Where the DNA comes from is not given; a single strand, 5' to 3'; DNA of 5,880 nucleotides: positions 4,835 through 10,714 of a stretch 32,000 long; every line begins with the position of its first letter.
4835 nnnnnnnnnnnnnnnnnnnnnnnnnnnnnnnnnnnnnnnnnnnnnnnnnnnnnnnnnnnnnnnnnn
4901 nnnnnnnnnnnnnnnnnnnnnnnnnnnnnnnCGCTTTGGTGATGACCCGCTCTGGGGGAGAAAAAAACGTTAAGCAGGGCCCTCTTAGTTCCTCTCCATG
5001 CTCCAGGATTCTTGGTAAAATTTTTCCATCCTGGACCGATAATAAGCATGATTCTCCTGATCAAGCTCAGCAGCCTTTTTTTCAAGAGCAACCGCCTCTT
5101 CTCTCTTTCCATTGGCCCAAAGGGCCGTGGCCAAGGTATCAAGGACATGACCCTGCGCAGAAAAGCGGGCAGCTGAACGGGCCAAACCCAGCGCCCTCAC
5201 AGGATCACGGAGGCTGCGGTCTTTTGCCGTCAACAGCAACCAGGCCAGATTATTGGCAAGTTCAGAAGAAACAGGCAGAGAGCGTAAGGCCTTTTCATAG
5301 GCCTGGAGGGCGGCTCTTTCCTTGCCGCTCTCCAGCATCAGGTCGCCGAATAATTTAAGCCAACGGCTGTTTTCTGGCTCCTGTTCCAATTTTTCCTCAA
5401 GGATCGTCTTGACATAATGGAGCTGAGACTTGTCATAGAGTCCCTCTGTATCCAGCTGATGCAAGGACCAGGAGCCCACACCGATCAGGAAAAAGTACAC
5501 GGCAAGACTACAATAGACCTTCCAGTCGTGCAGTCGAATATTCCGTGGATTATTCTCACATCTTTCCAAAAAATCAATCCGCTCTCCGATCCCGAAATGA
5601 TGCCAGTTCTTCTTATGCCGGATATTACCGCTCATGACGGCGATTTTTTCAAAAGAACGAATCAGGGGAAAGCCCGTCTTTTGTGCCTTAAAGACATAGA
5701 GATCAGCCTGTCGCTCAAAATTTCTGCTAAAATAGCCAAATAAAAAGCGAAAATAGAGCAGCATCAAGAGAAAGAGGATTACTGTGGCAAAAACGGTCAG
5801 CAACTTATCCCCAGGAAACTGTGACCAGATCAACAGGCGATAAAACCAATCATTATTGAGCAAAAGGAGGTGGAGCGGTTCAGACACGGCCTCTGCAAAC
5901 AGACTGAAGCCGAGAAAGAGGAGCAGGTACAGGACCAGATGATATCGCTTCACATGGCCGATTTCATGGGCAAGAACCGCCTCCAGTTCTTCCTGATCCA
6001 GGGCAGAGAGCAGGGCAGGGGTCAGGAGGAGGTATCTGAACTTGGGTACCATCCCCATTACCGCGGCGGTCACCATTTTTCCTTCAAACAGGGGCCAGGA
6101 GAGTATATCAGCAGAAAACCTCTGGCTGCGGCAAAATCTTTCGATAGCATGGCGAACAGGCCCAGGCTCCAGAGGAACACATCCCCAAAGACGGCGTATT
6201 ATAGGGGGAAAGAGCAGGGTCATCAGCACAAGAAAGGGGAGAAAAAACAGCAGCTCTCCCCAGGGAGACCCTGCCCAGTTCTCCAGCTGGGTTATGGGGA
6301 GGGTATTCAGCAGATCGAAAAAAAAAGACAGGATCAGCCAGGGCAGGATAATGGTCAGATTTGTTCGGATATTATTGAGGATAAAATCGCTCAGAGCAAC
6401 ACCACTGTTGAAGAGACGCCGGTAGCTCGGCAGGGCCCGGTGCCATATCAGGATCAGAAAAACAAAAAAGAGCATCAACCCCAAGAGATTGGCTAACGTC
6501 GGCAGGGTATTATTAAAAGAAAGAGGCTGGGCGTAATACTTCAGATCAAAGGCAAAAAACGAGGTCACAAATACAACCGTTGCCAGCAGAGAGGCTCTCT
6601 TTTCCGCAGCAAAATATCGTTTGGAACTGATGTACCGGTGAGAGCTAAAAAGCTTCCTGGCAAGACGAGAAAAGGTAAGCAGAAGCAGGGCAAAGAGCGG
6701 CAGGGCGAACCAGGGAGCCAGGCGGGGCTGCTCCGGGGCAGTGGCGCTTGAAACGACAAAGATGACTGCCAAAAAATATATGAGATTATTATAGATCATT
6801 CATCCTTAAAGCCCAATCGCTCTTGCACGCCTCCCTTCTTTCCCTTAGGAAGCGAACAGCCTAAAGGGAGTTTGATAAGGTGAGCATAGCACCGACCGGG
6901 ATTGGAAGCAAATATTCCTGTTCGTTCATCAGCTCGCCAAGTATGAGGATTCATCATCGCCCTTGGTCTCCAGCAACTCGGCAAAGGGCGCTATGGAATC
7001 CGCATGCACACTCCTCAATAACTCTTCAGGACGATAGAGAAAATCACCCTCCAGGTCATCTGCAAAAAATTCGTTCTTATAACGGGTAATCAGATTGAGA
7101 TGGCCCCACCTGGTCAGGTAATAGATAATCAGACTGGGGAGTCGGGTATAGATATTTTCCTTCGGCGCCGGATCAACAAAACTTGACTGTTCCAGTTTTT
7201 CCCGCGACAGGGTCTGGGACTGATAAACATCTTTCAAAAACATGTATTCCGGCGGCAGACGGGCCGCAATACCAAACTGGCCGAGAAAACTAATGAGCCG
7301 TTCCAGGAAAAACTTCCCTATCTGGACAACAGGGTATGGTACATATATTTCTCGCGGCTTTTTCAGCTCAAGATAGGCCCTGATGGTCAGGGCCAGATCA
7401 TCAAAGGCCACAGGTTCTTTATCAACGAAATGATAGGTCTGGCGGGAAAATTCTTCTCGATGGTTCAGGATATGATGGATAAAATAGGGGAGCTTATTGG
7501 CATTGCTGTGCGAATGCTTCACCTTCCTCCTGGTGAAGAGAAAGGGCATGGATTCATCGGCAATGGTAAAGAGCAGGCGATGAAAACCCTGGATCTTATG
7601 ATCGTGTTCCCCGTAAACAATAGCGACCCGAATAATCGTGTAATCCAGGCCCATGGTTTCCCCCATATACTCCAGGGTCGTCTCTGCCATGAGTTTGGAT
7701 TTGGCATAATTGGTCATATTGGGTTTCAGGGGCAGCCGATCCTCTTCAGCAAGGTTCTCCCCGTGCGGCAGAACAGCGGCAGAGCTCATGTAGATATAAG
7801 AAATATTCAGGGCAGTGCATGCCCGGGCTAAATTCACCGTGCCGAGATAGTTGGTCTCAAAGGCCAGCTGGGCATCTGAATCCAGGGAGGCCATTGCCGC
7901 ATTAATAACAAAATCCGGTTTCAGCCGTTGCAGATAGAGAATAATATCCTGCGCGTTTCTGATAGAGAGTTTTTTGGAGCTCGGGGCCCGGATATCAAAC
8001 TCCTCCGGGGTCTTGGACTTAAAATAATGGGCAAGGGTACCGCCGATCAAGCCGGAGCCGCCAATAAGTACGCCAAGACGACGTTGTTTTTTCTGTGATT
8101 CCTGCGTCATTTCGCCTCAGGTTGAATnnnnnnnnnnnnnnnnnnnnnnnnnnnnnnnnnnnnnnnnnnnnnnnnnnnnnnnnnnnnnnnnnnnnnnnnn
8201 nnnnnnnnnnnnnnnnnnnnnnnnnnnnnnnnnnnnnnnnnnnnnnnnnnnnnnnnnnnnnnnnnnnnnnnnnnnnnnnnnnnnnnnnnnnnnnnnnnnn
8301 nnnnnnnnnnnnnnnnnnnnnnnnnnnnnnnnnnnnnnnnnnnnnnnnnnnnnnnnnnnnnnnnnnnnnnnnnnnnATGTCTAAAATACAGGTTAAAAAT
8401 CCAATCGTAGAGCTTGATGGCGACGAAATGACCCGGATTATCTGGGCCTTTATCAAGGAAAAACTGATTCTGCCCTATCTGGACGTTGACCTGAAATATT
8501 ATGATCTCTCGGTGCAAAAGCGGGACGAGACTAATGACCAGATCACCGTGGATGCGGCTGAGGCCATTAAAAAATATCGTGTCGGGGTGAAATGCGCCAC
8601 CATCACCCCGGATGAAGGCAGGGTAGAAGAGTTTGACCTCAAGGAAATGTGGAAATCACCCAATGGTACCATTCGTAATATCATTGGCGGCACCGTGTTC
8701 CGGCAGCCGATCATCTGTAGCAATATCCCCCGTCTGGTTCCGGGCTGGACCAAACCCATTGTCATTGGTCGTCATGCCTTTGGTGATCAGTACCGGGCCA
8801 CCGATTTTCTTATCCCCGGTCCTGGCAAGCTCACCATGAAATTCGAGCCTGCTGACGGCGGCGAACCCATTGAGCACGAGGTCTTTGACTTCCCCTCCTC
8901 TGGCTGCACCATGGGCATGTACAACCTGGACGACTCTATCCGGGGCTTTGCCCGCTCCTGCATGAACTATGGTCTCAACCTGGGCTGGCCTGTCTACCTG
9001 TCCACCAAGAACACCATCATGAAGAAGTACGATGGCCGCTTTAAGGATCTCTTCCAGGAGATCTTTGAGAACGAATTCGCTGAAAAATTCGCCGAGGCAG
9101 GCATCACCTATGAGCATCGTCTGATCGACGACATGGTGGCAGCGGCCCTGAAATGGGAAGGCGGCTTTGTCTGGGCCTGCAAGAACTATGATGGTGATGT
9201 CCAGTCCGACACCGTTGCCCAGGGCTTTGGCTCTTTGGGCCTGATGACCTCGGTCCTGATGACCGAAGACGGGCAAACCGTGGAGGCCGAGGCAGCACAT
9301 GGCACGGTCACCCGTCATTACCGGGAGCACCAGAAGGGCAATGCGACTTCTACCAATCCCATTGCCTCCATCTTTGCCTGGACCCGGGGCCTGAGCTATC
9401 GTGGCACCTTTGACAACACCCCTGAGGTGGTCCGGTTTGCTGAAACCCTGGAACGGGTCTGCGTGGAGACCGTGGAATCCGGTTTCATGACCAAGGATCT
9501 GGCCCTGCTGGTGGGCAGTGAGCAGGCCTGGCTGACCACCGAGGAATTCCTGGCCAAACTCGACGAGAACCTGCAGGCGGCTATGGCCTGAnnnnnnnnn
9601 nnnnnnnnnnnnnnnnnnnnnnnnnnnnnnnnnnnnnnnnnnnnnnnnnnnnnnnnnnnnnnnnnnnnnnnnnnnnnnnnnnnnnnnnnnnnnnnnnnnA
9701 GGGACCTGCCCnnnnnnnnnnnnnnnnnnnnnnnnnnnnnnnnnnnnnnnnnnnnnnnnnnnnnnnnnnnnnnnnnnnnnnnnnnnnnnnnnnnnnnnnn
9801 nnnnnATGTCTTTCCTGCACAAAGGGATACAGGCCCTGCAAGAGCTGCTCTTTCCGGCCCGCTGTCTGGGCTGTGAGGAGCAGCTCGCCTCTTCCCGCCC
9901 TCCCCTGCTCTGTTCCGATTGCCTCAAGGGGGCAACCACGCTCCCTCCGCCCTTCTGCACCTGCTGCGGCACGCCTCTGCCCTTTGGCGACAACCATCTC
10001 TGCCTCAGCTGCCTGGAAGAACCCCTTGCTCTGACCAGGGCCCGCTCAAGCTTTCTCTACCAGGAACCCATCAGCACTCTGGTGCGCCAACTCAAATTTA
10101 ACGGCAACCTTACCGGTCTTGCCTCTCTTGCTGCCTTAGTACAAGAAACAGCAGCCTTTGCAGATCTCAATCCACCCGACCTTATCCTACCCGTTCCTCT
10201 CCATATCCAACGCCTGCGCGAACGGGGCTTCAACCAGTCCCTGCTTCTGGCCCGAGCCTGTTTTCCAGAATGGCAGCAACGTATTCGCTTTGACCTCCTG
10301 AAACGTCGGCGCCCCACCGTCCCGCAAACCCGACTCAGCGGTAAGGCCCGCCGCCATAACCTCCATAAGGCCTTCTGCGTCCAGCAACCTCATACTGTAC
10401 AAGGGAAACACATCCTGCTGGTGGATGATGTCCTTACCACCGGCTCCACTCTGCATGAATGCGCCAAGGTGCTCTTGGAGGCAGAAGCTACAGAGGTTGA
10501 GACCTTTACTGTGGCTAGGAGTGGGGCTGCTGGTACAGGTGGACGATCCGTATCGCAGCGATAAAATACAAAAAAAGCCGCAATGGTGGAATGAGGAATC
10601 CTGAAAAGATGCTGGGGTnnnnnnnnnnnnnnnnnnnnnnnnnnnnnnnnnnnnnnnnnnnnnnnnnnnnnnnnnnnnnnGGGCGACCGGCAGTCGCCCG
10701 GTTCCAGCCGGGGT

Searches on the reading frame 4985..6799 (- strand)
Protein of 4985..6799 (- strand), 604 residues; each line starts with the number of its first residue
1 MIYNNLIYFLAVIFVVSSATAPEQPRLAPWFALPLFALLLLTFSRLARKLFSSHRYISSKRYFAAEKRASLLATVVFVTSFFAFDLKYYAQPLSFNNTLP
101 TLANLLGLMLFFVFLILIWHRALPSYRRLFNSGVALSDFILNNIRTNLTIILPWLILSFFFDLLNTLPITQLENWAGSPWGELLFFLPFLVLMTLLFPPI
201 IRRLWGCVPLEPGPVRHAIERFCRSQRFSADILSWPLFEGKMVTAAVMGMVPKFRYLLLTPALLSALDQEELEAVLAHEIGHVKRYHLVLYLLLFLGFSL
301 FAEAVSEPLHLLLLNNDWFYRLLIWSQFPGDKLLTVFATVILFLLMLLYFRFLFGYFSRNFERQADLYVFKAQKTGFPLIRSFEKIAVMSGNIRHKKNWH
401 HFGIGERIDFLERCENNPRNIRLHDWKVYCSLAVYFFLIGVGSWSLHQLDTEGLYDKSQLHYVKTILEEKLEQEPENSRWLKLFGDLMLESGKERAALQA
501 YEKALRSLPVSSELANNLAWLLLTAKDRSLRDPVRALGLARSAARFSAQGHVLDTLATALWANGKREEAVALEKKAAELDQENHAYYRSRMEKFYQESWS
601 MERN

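Call 7: search_protein_families(library=pfam, proteins=[window:4985-6799:-], max_evalue=0.01)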
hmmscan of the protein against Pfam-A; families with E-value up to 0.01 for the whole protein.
window:4985-6799:- (604 aa): 9 families
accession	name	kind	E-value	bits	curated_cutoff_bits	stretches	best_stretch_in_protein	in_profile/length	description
PF01435.24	Peptidase_M48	-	2.3e-12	47.6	20.3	1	238-381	30-159/186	Peptidase family M48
PF13429.12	TPR_15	-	1.8e-05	24.7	26.2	1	469-580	140-244/280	Tetratricopeptide repeat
PF23914.1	TPR_CcmH_CycH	-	3.8e-05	24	42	1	463-572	35-143/158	Cytochrome c-type biogenesis protein H TPR domain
PF13424.12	TPR_12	-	0.00014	22.4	30.1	0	473-506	40-73/77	Tetratricopeptide repeat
PF14559.12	TPR_19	-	0.0013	19.5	25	0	466-519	13-66/68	Tetratricopeptide repeat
PF13374.12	TPR_10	-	0.0032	17.9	27.5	0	553-578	5-30/42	Tetratricopeptide repeat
PF07719.23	TPR_2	-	0.0047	17.4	27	0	485-506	8-29/34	Tetratricopeptide repeat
PF13431.12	TPR_17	-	0.0059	17.2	24.4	0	500-524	1-25/34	Tetratricopeptide repeat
PF05569.17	Peptidase_M56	-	0.0092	15.6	31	0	256-295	177-216/296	BlaR1 peptidase M56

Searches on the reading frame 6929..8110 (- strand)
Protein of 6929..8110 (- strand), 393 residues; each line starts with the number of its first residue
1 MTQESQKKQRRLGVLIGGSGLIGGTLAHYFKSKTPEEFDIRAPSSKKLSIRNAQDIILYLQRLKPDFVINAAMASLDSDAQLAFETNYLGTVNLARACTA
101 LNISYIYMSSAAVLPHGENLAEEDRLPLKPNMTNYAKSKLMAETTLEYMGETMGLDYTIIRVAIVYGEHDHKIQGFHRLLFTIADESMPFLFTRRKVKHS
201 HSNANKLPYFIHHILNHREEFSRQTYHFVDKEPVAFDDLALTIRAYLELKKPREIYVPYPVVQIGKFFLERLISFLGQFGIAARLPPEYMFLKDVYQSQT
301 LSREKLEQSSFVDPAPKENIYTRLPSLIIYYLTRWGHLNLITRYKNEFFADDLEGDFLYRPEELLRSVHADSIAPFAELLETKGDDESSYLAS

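Call 7: search_protein_families(library=pfam, proteins=[window:6929-8110:-], max_evalue=0.01)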
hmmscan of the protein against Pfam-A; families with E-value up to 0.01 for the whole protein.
window:6929-8110:- (393 aa): 6 families
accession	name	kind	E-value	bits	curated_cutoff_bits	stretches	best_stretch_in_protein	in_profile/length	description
PF01370.27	Epimerase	-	3e-23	82.9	20.9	1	15-172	3-179/240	NAD dependent epimerase/dehydratase family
PF04321.23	RmlD_sub_bind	-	4.6e-18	65.7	27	1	15-251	5-235/287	RmlD substrate binding domain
PF07993.18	NAD_binding_4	-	3e-09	36.8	20.1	1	70-170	95-212/258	Male sterility protein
PF01073.25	3Beta_HSD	-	1.6e-08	34.4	22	1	60-255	64-276/280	3-beta hydroxysteroid dehydrogenase/isomerase family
PF16363.11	GDP_Man_Dehyd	-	3e-06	27.4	27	1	47-163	58-181/332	GDP-mannose 4,6 dehydratase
PF13460.12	NAD_binding_10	-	0.00022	21.6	27.2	1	66-168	62-149/184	NAD(P)H-binding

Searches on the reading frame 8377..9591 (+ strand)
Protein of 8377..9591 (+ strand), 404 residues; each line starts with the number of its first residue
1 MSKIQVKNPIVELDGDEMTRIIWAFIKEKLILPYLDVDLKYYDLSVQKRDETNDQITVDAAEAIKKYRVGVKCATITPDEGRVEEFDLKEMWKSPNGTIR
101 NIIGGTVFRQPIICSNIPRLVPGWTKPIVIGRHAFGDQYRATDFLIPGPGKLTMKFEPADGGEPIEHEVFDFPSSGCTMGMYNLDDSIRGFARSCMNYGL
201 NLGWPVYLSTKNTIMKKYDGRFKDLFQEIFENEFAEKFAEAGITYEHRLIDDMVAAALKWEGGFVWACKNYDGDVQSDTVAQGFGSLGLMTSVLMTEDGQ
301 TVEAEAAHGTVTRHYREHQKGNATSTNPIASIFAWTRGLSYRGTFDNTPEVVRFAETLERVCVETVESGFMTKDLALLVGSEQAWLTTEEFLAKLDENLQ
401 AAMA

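Call 8: search_protein_families(library=pfam, proteins=[window:8377-9591:+], max_evalue=0.01)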
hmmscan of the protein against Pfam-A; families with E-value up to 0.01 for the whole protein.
window:8377-9591:+ (404 aa): 1 family
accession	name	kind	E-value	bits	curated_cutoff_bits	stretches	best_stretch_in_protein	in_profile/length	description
PF00180.25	Iso_dh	-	5.5e-61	207.2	27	1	6-391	2-344/348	Isocitrate/isopropylmalate dehydrogenase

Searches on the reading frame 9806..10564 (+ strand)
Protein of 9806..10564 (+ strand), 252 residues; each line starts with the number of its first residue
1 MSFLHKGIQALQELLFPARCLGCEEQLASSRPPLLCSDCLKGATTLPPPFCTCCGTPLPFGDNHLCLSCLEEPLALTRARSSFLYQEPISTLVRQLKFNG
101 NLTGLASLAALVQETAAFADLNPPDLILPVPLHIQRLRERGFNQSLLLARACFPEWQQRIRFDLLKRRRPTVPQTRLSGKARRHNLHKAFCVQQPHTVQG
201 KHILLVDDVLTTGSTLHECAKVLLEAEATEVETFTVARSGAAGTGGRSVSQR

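Call 7: search_protein_families(library=pfam, proteins=[window:9806-10564:+], max_evalue=0.01)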
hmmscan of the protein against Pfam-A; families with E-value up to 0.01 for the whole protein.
window:9806-10564:+ (252 aa): 4 families
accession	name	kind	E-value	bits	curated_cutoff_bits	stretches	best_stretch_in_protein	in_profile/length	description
PF18912.6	DZR_2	-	9.6e-10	38.6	27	1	12-70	2-56/56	Double zinc ribbon domain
PF00156.33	Pribosyltran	-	2.4e-09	37.1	26.3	1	189-240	79-127/158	Phosphoribosyl transferase domain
PF14681.12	UPRTase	-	0.0018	18.2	27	1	188-230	108-150/206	Uracil phosphoribosyltransferase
PF15609.12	PRTase_2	-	0.0036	17.3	28.8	1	181-228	103-147/188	Phosphoribosyl transferase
